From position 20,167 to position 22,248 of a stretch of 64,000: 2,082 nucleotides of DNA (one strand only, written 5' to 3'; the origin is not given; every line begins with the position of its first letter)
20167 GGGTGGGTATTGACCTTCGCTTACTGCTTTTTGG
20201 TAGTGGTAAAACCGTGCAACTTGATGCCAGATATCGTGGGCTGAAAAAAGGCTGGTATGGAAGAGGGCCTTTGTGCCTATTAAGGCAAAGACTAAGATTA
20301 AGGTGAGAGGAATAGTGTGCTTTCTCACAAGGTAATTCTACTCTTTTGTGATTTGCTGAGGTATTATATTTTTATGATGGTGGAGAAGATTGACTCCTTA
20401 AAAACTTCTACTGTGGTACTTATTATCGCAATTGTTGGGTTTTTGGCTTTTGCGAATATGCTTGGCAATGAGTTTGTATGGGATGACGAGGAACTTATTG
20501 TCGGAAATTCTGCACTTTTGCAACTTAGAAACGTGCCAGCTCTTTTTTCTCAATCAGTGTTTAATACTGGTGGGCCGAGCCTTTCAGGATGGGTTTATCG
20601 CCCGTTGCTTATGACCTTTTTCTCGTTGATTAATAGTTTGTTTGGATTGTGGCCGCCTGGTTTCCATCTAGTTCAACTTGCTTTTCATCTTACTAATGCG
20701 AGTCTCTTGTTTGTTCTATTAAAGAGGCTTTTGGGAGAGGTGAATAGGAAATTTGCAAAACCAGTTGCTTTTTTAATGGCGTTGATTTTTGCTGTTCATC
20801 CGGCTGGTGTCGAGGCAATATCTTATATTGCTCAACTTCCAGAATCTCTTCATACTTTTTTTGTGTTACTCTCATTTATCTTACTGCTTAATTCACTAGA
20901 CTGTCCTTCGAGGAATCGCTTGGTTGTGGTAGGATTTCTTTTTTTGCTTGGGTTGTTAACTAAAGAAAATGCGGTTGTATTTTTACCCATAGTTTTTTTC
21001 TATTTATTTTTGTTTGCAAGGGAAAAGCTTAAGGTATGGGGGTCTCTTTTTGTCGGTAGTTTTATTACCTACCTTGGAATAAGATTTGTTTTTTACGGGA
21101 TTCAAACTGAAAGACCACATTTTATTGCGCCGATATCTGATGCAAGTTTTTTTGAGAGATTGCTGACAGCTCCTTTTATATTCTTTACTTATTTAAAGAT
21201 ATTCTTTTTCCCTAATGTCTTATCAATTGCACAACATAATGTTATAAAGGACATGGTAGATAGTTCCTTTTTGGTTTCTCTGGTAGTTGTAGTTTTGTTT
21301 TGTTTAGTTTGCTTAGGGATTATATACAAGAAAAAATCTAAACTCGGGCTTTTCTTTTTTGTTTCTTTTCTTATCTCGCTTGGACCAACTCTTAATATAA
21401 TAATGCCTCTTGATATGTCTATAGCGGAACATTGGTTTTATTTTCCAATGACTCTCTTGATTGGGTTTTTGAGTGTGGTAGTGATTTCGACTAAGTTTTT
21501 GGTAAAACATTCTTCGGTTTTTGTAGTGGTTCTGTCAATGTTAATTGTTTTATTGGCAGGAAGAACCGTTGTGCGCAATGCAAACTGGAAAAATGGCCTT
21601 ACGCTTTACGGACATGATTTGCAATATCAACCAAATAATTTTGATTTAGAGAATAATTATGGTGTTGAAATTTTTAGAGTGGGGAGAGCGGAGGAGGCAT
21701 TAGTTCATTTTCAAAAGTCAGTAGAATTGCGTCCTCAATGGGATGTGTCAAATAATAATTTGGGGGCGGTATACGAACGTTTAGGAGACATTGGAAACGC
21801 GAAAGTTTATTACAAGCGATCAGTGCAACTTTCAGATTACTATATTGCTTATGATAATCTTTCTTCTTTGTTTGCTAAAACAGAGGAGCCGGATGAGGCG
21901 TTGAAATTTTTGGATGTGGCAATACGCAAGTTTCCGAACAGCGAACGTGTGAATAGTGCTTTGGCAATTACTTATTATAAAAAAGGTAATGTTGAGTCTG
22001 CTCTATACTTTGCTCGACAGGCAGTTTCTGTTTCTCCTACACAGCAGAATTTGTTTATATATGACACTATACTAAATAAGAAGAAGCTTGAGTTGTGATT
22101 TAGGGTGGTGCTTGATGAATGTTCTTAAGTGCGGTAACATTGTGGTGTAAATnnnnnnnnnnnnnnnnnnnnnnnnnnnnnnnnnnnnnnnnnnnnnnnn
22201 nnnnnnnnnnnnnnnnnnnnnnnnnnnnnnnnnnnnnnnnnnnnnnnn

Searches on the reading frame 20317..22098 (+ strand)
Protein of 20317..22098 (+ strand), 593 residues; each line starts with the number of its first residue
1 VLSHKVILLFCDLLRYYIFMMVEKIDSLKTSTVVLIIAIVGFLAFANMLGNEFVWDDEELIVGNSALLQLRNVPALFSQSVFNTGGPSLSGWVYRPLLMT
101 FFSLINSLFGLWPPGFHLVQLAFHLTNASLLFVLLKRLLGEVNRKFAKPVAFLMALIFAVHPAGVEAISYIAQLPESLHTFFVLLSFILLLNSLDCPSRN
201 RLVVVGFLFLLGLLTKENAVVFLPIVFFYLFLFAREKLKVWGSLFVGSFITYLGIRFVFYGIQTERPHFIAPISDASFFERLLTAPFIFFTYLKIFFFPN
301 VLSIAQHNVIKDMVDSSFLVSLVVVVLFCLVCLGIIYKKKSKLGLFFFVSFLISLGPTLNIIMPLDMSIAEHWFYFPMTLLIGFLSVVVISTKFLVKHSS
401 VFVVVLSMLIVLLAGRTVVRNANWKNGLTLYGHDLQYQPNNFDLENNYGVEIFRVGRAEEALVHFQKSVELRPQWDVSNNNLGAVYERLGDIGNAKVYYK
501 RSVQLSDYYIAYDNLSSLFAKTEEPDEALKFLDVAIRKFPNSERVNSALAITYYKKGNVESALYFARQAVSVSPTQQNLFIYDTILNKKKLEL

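Call 76: search_protein_families(library=pfam, proteins=[window:20317-22098:+], max_evalue=0.0001)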
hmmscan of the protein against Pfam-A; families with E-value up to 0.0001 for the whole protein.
window:20317-22098:+ (593 aa): 10 families
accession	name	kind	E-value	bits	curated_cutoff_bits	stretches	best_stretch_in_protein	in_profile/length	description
PF07719.23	TPR_2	-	1.3e-15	56.5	27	0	480-506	5-31/34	Tetratricopeptide repeat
PF00515.34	TPR_1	-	5.8e-12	45.3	27.8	0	480-505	5-30/34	Tetratricopeptide repeat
PF13424.12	TPR_12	-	5.5e-10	39.7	30.1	0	446-505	7-74/77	Tetratricopeptide repeat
PF13181.12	TPR_8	-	7e-10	38.7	25.7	0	479-506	4-31/34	Tetratricopeptide repeat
PF13374.12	TPR_10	-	4.6e-09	36.5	27.5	0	548-572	7-31/42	Tetratricopeptide repeat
PF13428.12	TPR_14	-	9.7e-07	29.3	23.5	0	512-550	4-42/44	Tetratricopeptide repeat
PF13414.12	TPR_11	-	2.4e-06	27.6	26.8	0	456-490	8-42/42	TPR repeat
PF13431.12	TPR_17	-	3.4e-06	27.3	24.4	0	465-494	2-31/34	Tetratricopeptide repeat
PF14559.12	TPR_19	-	1.3e-05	25.8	25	0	524-563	6-45/68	Tetratricopeptide repeat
PF13174.12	TPR_6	-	8.1e-05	23.5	26.3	0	515-542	6-33/33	Tetratricopeptide repeat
